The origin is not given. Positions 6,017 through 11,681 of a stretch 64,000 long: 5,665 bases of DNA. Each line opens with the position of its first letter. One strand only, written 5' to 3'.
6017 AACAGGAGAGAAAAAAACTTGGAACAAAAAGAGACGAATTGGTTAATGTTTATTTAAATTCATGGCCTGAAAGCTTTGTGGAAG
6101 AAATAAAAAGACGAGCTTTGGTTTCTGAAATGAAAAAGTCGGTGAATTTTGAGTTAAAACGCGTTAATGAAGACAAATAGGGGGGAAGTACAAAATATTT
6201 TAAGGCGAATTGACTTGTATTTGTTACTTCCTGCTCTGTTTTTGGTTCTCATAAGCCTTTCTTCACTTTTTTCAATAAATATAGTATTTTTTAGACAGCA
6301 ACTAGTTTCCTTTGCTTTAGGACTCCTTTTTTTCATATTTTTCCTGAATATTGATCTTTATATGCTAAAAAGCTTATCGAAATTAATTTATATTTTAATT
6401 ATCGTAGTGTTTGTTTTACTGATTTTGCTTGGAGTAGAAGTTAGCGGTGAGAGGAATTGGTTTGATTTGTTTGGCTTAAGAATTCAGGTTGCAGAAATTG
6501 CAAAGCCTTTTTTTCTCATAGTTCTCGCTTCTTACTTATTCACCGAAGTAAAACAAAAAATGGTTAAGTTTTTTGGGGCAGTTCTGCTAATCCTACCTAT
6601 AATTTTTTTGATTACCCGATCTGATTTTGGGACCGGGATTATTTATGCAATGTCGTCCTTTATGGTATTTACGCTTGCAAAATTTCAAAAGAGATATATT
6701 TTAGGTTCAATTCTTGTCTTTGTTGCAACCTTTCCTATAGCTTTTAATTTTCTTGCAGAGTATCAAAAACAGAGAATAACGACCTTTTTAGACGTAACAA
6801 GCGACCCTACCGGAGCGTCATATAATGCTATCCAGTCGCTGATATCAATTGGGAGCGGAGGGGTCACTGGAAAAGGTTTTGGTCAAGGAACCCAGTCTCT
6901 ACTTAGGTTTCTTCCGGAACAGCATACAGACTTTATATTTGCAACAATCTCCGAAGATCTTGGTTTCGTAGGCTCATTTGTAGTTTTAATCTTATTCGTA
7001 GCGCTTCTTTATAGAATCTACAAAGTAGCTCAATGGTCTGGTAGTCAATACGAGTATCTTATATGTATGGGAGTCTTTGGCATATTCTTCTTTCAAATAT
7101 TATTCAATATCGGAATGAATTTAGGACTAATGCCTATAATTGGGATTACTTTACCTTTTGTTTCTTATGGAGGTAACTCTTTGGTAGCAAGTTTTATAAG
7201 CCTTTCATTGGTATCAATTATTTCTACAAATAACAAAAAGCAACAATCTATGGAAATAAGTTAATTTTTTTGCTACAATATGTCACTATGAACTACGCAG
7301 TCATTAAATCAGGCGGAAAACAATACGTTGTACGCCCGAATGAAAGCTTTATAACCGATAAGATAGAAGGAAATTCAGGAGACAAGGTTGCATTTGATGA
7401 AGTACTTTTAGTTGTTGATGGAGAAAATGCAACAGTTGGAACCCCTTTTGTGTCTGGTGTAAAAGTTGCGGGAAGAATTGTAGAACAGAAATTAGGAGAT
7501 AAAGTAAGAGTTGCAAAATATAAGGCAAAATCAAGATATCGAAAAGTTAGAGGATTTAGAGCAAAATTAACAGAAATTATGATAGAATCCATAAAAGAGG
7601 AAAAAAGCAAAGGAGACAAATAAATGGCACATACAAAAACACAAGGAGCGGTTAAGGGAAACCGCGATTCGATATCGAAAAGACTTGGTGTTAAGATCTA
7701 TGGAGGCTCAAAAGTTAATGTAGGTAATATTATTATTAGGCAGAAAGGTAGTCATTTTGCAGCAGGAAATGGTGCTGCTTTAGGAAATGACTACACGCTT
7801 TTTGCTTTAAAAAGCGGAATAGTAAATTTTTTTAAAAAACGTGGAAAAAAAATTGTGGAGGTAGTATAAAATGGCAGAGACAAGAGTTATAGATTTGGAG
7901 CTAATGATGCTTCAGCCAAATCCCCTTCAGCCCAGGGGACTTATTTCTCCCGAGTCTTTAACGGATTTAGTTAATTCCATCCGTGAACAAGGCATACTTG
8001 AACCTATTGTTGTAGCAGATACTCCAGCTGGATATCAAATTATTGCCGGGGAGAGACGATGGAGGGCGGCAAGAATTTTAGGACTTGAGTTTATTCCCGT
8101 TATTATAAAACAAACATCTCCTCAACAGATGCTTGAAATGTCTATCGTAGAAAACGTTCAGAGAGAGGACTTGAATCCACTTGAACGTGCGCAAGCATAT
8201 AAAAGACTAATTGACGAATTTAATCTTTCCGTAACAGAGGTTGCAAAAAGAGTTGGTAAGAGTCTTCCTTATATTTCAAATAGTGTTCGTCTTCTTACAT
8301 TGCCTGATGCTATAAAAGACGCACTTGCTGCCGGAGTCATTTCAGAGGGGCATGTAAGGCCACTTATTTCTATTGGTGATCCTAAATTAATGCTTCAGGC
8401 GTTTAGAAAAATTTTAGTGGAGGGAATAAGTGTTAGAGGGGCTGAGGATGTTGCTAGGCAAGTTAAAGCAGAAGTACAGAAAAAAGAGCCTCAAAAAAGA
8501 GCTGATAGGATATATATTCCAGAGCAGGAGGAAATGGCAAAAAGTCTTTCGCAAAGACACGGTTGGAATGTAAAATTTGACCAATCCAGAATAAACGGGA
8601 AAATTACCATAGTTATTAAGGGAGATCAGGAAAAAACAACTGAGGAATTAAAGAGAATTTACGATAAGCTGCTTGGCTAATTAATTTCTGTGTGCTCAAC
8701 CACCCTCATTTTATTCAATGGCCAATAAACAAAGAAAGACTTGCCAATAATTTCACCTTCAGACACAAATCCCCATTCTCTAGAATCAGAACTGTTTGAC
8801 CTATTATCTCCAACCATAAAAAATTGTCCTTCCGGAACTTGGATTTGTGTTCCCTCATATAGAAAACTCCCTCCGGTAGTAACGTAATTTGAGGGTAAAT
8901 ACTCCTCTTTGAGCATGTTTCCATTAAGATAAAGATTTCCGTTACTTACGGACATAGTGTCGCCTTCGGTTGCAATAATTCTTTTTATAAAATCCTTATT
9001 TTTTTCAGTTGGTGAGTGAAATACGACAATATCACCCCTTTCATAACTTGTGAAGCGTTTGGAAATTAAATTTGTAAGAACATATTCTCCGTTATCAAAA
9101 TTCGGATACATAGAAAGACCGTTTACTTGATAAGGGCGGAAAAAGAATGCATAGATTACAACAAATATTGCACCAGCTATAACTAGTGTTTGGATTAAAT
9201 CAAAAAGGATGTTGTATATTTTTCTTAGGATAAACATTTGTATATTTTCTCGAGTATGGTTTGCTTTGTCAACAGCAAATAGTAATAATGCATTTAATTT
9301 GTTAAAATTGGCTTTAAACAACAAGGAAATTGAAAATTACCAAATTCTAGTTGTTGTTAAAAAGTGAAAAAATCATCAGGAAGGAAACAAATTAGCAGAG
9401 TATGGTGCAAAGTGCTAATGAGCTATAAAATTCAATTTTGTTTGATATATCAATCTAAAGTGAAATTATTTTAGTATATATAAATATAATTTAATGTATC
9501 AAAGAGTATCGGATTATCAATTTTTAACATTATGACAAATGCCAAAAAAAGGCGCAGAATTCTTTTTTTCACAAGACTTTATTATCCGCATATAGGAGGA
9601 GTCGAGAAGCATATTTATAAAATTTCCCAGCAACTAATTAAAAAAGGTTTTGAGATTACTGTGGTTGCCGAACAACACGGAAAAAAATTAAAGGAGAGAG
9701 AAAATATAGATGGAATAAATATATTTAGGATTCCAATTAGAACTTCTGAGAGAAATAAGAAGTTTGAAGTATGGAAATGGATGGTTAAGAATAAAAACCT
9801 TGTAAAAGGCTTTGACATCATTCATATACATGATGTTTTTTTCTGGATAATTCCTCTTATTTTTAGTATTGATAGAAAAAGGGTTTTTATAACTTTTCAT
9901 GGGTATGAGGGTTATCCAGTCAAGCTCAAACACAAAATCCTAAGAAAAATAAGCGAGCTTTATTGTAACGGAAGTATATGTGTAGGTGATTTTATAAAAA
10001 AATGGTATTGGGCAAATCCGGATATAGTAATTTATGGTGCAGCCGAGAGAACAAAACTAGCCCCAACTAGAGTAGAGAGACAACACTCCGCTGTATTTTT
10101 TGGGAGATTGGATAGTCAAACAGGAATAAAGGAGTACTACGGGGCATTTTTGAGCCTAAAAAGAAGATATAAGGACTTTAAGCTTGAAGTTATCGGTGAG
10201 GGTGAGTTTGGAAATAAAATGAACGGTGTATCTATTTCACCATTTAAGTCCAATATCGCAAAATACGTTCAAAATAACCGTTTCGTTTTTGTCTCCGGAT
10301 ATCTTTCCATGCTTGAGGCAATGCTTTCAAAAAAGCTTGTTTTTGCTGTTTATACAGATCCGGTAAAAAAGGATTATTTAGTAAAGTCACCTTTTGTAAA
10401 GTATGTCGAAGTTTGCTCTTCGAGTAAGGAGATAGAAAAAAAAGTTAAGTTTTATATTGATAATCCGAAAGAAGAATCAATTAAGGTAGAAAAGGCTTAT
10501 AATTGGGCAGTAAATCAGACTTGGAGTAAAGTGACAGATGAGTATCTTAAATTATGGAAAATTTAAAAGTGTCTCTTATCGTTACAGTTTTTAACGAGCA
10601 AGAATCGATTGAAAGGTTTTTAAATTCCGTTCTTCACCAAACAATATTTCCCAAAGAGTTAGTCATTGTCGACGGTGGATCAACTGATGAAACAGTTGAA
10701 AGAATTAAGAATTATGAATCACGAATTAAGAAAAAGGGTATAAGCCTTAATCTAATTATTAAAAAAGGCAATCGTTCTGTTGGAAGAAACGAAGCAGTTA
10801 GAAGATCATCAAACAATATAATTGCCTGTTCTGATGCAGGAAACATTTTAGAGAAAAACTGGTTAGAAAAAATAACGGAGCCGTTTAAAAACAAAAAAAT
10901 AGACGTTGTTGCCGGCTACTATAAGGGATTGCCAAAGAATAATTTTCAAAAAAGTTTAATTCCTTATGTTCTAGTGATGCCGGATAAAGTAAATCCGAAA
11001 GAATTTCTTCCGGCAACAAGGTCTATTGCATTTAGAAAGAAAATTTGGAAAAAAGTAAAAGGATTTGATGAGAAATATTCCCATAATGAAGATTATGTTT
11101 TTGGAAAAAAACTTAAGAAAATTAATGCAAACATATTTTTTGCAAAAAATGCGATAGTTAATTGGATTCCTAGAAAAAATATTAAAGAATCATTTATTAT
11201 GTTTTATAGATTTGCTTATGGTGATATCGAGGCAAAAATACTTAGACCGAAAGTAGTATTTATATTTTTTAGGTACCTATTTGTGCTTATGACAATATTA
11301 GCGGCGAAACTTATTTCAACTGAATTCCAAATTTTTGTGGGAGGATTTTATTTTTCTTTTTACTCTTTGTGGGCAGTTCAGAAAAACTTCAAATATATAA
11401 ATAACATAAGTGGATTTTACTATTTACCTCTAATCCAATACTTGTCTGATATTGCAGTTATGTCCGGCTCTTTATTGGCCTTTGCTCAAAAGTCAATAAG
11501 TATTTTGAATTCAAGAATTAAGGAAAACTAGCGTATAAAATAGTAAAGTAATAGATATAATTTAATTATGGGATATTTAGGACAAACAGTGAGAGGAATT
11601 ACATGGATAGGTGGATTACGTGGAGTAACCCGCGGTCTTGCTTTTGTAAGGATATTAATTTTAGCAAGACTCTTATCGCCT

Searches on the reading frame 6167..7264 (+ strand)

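Call 52: search_protein_families(library=ncbifam, proteins=[window:6167-7264:+], max_evalue=0.00001)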
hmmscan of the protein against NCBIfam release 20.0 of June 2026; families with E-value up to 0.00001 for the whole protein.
window:6167-7264:+ (365 aa): 6 families
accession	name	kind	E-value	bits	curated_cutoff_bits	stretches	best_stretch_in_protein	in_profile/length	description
TIGR02210.1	rodA_shape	equivalog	6.5e-91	305.1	336.7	1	16-356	1-356/357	rod shape-determining protein RodA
TIGR02614.1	ftsW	equivalog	6.4e-74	249.2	337.5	1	35-355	32-356/357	putative lipid II flippase FtsW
NF008060.0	PRK10794.1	equivalog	1e-63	215.5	590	1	14-357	15-364/370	peptidoglycan glycosyltransferase MrdB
NF037961.1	RodA_shape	subfamily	1.8e-55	188.9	150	2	189-349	237-404/415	rod shape-determining protein RodA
TIGR02615.1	spoVE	exception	3.1e-54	184.8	448.8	1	38-352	34-352/354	stage V sporulation protein E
NF008042.0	PRK10774.1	equivalog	8.1e-42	143.6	493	1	39-354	70-390/405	cell division protein FtsW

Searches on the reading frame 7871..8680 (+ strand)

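Call 52: search_protein_families(library=ncbifam, proteins=[window:7871-8680:+], max_evalue=0.00001)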
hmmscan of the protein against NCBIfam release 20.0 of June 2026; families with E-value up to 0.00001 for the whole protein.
window:7871-8680:+ (269 aa): 7 families
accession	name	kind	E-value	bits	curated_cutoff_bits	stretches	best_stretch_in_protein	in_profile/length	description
TIGR04285.1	nucleoid_noc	exception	4.9e-59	199.8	315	1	6-216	2-219/255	nucleoid occlusion protein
TIGR00180.1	parB_part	domain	1.7e-53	181.2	58.45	1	5-168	4-172/186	ParB/RepB/Spo0J family partition protein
TIGR03734.1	PRTRC_parB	hypoth_equivalog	1.3e-28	99.9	278.6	1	21-172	8-164/555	PRTRC system ParB family protein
TIGR03454.1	partition_RepB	equivalog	2.1e-12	47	201.5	1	5-140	63-199/325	plasmid partitioning protein RepB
NF010406.0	PRK13832.1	subfamily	2.2e-12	46.3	640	1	12-144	10-141/578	plasmid partitioning protein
NF053625.1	SerKinSerKArch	equivalog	3.3e-07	29.7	380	0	13-80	18-88/244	ADP-dependent L-serine kinase SerK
NF010440.0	PRK13866.1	equivalog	7.5e-07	28.6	522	1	30-116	90-178/336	plasmid partitioning protein RepB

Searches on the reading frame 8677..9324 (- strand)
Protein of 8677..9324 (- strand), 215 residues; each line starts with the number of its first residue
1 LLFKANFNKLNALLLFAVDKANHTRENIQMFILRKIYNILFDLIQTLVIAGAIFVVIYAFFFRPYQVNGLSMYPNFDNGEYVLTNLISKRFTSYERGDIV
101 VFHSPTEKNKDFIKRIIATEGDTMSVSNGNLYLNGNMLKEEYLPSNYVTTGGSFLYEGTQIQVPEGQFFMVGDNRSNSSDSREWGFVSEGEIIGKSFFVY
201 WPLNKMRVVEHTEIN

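Call 52: search_protein_families(library=ncbifam, proteins=[window:8677-9324:-], max_evalue=0.00001)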
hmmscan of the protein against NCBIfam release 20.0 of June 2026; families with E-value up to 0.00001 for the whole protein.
window:8677-9324:- (215 aa): 5 families
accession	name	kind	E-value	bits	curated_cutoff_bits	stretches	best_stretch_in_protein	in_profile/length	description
TIGR02227.1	sigpep_I_bact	equivalog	1.6e-48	164.7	47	1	44-204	2-162/162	signal peptidase I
NF008114.0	PRK10861.1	equivalog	1.7e-22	80.1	277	2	162-205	263-306/324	signal peptidase I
TIGR02754.1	sod_Ni_protease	equivalog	3.7e-15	56.2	63.25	1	66-130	2-66/90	nickel-type superoxide dismutase maturation protease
TIGR02771.1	TraF_Ti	equivalog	2.7e-09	36.8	100.25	1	65-194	36-163/171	conjugative transfer signal peptidase TraF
TIGR02228.1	sigpep_I_arch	equivalog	3.3e-08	33.5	51.85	1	36-119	3-85/158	signal peptidase I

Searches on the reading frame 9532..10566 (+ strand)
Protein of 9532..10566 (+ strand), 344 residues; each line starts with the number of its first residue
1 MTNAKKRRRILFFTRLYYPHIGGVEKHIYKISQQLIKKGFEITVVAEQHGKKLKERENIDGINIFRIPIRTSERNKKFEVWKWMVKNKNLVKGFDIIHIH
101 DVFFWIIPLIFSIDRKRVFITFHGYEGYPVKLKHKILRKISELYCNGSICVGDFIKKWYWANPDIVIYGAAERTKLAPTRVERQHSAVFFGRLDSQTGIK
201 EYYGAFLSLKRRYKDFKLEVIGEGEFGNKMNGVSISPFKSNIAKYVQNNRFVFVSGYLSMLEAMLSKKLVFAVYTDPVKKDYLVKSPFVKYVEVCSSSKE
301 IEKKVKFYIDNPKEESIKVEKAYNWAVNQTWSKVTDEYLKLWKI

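Call 52: search_protein_families(library=ncbifam, proteins=[window:9532-10566:+], max_evalue=0.00001)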
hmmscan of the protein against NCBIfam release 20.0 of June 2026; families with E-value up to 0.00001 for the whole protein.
window:9532-10566:+ (344 aa): 2 families
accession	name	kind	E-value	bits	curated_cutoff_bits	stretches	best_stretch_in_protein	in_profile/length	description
NF041010.1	glycosy_Agl16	equivalog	1.1e-06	27.8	575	1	9-123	2-113/352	glycosylation protein Agl16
NF049988.1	MGlcDAGSynMgs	equivalog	8.2e-06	25.4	400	0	9-156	2-148/398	alpha-monoglucosyldiacylglycerol synthase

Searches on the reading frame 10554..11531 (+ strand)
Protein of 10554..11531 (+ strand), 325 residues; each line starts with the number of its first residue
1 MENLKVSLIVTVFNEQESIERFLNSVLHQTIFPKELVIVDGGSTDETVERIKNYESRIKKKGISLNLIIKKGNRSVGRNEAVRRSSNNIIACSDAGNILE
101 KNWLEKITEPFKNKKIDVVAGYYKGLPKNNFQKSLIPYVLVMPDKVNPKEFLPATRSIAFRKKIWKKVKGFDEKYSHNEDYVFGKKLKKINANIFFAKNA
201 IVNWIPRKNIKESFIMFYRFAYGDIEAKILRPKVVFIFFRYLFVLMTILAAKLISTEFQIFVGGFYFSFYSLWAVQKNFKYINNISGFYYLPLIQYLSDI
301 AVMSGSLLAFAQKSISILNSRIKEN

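Call 52: search_protein_families(library=ncbifam, proteins=[window:10554-11531:+], max_evalue=0.00001)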
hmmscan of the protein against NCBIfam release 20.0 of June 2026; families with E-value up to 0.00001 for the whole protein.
window:10554-11531:+ (325 aa): 13 families
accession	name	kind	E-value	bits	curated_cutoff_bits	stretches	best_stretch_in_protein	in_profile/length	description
TIGR04283.1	glyco_like_mftF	equivalog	7.1e-15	55.2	182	1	6-201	1-182/221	TIGR04283 family arsenosugar biosynthesis glycosyltransferase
NF041875.1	EPS_EpsD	equivalog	8.9e-15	54.9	370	1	6-258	1-261/325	exopolysaccharide biosynthesis glycosyltransferase EpsD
NF007482.0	PRK10073.1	equivalog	2.6e-14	53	423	1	4-120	6-119/334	glycosyltransferase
TIGR03965.1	mycofact_glyco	equivalog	6.8e-14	51.6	280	1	5-231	75-305/467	mycofactocin biosynthesis glycosyltransferase MftF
TIGR03937.1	PgaC_IcaA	equivalog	3.7e-13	49.2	422.3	1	5-120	46-160/407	poly-beta-1,6-N-acetyl-D-glucosamine synthase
NF047683.1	TeichurnBiosyTuaG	equivalog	1.9e-12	47.4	400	1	5-118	7-118/252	teichuronic acid biosynthesis protein TuaG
NF053739.1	GlytfEpsEBac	equivalog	2.2e-10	40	450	1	5-120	2-116/265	glycosyltransferase EpsE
NF038302.1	EPS_HpsE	equivalog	1.4e-09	37.3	300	1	6-197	3-215/307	hormogonium polysaccharide biosynthesis glycosyltransferase HpsE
NF038299.1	EPS_HpsN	equivalog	1.1e-08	34.5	425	1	5-122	2-118/317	hormogonium polysaccharide biosynthesis glycosyltransferase HpsN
NF041394.1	GtaseAglG_Halo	equivalog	3.3e-08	33.2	440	1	5-180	2-183/304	glucosyl-dolichyl phosphate glucuronosyltransferase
NF050050.1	ProtGlycPglI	equivalog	7.2e-07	28.9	500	1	5-116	3-113/306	GalNAc(5)-diNAcBac-PP-undecaprenol beta-1,3-glucosyltransferase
TIGR03472.1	HpnI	equivalog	2.4e-06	26.6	310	1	19-211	56-259/373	bacteriohopanetetrol glucosamine biosynthesis glycosyltransferase HpnI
NF010496.0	PRK13915.1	equivalog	8.4e-06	25.1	262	0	3-124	30-156/307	glucosyl-3-phosphoglycerate synthase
